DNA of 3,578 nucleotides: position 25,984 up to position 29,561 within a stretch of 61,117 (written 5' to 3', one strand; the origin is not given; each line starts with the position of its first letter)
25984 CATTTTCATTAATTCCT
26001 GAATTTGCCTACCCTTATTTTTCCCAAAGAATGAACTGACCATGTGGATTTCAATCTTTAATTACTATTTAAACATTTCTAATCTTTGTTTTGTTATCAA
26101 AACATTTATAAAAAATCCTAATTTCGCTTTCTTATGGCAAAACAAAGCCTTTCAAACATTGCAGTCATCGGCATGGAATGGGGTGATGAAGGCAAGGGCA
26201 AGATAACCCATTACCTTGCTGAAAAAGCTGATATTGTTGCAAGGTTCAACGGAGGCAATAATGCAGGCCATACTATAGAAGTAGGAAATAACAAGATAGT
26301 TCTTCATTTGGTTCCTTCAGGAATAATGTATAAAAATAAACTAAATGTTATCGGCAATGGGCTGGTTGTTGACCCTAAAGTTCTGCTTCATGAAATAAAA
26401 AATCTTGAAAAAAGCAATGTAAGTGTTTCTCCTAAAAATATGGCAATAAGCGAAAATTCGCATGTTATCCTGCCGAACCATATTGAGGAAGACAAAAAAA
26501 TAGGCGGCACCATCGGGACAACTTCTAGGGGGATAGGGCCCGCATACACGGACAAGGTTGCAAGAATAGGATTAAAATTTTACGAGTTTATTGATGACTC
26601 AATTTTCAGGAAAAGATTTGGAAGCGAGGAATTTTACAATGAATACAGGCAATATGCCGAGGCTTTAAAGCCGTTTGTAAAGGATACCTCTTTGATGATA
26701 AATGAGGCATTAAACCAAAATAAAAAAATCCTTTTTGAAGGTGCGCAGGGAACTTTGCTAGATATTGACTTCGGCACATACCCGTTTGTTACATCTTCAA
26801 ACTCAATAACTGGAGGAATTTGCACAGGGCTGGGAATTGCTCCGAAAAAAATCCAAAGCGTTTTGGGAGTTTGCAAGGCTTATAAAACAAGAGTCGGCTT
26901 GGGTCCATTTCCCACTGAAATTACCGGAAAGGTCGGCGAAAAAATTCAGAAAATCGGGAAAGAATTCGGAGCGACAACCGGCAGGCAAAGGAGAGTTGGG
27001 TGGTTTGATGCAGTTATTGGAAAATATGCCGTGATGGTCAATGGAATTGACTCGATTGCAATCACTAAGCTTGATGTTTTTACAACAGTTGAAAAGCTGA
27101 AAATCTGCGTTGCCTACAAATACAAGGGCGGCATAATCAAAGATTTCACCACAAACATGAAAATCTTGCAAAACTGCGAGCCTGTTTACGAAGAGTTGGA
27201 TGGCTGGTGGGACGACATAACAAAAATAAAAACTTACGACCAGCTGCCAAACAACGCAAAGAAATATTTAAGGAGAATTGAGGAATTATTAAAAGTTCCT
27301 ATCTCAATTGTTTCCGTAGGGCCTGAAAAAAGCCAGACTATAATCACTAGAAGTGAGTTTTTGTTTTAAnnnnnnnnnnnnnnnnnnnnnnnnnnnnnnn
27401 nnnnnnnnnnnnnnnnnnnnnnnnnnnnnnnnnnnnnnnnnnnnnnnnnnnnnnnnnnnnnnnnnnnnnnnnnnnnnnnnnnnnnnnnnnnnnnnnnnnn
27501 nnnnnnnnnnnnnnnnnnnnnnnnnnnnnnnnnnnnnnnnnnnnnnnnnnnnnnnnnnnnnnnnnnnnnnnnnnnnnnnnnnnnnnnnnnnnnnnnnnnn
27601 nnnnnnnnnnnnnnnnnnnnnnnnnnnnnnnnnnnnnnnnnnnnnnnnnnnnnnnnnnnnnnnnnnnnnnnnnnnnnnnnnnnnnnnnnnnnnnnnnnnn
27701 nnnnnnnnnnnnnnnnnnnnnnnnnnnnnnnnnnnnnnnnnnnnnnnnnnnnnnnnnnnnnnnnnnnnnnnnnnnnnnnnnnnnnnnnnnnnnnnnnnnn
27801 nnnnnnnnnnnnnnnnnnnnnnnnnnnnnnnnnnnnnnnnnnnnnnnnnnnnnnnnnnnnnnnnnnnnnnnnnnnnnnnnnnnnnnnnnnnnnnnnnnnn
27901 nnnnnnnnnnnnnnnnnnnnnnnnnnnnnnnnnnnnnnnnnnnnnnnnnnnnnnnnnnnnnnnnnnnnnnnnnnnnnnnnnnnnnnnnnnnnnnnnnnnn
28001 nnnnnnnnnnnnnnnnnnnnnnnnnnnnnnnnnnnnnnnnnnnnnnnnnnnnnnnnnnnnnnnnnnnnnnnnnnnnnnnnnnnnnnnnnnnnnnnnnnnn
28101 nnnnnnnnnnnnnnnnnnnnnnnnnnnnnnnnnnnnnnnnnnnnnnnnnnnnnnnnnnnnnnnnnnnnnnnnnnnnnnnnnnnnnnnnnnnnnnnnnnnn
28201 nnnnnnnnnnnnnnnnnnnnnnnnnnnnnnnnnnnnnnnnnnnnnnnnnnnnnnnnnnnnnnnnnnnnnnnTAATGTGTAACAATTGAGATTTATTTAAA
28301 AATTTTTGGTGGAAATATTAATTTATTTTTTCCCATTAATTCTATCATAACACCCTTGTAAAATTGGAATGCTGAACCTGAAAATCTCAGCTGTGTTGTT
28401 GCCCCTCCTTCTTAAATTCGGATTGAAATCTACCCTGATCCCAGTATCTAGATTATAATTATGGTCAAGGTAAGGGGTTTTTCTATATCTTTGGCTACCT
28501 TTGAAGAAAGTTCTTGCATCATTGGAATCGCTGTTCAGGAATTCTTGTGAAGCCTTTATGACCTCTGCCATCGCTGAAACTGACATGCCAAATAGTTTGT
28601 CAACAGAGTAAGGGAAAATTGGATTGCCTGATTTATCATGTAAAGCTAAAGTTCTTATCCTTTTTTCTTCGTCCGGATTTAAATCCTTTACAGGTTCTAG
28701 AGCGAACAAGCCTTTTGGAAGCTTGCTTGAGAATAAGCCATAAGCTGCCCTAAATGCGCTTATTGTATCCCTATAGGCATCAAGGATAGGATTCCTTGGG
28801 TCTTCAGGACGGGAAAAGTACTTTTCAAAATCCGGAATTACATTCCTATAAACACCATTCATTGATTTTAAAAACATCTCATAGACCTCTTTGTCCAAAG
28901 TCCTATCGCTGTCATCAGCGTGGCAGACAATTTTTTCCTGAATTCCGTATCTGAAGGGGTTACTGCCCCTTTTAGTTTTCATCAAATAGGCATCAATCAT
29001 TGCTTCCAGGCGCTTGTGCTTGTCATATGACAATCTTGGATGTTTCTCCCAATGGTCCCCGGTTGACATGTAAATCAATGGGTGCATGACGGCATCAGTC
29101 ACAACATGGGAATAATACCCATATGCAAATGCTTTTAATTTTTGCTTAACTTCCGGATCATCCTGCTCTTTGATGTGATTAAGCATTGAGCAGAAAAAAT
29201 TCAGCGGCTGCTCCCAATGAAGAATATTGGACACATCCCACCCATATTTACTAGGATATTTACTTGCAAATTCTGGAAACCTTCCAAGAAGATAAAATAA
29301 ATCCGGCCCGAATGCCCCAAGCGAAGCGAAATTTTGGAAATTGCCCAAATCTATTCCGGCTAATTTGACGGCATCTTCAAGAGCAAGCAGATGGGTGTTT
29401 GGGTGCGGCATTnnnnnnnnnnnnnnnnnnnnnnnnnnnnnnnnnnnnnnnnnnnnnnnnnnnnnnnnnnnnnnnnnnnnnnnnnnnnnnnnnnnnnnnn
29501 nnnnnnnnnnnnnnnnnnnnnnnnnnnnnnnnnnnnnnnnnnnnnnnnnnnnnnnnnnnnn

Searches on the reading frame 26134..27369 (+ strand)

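Call 64: search_protein_families(library=pfam, proteins=[window:26134-27369:+])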
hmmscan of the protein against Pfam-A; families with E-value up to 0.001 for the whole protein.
window:26134-27369:+ (411 aa): 1 family
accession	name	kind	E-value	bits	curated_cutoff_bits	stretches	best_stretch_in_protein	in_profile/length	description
PF00709.27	Adenylsucc_synt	-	1.1e-166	555.1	27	1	10-403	1-416/416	Adenylosuccinate synthetase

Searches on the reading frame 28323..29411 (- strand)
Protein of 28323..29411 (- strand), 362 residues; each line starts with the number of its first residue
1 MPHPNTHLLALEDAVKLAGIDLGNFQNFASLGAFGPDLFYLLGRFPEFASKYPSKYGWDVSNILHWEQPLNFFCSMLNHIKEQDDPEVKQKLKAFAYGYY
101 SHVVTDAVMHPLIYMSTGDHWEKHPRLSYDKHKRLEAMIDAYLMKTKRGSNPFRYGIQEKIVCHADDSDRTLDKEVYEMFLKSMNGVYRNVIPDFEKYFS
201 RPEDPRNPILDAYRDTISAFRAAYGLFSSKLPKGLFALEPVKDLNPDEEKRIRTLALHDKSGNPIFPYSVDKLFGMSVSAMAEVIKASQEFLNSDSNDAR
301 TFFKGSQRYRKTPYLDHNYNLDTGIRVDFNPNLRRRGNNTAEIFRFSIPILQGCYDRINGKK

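Call 64: search_protein_families(library=pfam, proteins=[window:28323-29411:-])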
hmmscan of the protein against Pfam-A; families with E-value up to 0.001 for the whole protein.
window:28323-29411:- (362 aa): 1 family
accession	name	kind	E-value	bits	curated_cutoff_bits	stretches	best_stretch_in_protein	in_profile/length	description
PF00882.24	Zn_dep_PLPC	-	6.6e-13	49.4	26.8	1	6-178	1-155/167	Zinc dependent phospholipase C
